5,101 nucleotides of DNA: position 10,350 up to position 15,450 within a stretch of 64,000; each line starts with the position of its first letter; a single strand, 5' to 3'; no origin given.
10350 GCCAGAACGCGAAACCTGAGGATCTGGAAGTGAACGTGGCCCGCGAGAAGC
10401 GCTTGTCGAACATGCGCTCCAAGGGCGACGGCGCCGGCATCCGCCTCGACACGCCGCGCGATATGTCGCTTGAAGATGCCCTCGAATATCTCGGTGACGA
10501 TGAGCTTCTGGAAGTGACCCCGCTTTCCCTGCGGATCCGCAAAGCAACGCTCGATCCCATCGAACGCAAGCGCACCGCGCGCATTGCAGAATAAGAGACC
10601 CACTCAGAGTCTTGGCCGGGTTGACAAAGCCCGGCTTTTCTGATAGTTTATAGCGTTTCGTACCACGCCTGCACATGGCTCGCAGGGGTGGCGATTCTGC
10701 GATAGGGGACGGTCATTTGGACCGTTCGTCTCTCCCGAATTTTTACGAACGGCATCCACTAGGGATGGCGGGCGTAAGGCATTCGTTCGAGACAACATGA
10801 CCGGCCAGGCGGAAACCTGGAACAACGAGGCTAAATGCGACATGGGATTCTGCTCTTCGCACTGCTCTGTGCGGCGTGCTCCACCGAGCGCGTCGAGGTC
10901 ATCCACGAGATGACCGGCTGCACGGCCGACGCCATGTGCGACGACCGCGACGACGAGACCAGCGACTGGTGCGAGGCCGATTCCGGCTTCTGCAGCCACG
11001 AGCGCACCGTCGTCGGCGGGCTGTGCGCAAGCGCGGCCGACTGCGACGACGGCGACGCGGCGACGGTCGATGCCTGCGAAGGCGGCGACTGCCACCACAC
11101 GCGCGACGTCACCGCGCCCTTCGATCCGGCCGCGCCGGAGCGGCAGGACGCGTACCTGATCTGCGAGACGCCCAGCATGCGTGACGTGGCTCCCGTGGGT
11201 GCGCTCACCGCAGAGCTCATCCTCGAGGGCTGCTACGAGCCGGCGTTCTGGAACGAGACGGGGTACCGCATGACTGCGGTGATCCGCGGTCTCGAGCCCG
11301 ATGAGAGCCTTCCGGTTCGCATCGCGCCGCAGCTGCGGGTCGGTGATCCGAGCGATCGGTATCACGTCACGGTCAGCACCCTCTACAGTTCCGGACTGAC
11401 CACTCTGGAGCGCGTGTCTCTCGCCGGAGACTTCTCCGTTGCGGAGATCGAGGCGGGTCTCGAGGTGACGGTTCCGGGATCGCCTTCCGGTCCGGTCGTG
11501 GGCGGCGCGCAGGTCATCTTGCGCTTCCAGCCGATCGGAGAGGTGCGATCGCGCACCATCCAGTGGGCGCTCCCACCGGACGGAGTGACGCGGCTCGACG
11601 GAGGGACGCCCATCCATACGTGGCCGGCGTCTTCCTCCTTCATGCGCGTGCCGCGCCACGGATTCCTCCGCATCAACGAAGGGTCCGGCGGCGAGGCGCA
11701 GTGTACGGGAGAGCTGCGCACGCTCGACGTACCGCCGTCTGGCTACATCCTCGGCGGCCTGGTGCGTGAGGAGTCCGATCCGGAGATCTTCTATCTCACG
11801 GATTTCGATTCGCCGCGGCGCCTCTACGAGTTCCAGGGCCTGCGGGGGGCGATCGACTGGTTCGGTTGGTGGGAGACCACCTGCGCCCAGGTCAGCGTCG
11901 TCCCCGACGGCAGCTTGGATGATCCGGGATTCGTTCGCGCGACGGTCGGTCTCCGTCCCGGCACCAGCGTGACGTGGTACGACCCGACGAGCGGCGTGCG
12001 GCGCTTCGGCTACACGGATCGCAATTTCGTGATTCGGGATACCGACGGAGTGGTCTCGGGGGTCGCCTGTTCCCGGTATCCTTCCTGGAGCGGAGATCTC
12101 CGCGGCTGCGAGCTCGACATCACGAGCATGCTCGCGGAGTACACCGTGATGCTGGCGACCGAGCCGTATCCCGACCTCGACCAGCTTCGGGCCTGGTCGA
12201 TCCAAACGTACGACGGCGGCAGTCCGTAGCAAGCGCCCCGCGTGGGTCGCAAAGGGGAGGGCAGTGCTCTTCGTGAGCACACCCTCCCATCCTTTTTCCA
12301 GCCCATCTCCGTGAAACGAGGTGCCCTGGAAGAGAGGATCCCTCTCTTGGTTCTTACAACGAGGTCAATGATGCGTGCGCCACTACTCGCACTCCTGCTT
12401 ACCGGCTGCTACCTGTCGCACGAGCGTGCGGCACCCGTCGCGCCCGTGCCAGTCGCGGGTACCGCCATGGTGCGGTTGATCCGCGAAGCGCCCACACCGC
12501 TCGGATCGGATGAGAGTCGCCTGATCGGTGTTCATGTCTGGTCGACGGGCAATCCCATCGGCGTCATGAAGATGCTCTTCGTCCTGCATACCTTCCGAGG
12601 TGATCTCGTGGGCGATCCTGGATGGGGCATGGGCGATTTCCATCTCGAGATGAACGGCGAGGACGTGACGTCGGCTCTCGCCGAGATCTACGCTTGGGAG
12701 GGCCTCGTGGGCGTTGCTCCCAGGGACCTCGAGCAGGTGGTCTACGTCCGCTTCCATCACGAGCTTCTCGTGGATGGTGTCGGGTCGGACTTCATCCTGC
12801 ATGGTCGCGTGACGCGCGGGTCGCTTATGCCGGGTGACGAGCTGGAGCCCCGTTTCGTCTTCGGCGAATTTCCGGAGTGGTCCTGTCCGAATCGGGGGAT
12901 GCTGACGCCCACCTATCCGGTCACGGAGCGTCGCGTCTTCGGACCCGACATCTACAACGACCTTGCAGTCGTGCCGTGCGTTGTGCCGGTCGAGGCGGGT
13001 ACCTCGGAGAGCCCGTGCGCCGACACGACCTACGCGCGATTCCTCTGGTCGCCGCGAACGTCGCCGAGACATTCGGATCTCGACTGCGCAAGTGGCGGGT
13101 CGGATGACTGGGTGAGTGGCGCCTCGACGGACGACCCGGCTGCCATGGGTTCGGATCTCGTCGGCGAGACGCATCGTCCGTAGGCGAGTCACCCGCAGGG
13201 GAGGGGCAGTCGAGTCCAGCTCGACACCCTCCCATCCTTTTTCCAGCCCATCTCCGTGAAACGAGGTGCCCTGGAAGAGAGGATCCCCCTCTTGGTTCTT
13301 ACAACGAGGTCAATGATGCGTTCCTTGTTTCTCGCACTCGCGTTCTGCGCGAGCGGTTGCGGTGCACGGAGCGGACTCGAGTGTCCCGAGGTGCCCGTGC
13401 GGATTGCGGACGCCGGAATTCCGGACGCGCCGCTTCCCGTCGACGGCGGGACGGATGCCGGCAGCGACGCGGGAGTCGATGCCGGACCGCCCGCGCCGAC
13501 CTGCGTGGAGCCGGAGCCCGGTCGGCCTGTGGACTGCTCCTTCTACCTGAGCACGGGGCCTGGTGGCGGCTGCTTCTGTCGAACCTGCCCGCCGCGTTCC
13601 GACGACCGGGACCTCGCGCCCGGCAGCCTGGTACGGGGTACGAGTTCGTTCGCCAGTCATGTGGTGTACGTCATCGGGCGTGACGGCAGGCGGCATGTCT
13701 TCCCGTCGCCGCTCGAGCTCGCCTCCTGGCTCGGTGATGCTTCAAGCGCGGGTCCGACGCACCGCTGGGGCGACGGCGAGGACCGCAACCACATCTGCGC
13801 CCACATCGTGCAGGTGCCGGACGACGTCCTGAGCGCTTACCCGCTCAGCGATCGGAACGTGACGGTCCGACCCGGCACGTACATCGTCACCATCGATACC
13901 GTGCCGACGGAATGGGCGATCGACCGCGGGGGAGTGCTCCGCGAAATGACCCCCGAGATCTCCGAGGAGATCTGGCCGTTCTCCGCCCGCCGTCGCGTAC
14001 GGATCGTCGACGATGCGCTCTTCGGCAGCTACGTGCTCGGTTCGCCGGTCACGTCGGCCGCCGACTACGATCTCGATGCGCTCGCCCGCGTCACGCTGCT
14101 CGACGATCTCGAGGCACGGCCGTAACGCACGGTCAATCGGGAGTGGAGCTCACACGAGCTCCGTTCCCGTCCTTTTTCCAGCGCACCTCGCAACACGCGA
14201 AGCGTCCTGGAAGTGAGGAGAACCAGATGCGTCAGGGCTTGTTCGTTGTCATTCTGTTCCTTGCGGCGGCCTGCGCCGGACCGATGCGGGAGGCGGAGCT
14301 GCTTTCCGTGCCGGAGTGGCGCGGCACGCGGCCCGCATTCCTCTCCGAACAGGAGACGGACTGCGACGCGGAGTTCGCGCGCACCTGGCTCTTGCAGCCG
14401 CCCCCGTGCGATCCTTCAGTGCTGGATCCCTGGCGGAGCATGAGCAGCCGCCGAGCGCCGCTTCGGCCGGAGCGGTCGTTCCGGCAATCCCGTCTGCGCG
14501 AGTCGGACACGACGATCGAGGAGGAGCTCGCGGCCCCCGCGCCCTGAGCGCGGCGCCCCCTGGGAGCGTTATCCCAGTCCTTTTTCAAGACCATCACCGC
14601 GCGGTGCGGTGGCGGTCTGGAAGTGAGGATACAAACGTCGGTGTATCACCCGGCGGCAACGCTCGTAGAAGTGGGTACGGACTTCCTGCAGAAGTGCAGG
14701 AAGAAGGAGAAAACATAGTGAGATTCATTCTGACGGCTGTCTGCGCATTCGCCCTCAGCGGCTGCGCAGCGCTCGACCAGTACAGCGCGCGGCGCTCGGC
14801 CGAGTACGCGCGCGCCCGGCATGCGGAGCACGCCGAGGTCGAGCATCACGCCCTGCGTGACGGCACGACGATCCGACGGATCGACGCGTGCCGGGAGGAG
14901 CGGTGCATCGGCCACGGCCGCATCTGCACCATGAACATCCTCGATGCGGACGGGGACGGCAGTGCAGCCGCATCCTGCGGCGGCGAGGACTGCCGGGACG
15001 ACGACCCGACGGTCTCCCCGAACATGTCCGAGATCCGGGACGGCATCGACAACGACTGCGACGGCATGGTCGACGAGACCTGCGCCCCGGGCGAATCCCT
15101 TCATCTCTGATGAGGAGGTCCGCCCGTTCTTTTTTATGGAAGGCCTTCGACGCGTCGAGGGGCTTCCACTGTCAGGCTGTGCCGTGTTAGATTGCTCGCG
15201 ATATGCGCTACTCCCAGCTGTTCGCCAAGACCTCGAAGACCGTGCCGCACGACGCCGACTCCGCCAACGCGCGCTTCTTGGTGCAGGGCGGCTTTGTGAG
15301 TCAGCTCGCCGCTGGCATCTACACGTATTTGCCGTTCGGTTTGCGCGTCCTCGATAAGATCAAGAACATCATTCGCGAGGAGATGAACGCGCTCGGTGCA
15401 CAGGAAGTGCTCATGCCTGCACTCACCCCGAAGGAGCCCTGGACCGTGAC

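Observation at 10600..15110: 70%-GC island of five tandem lipoprotein genes with conserved inter-genic terminator/leader modules and MopE-like Cys/Asp motifs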

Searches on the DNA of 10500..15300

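Call 53: search_rna_families(source=window, start=10500, end=15300, threshold=evalue, max_evalue=1)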
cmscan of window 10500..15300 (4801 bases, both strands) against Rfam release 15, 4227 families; matches with E-value up to 1: 1.
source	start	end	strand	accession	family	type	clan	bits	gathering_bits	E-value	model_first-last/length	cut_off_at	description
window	11756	11849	+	RF01760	traJ-II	Cis-reg;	-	24.4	40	0.27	1-104/104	no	traJ-II RNA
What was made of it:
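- On Rfam families: At E<=1 in 10500-15300 there is only a chance traJ-II match inside g1 (call 53).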
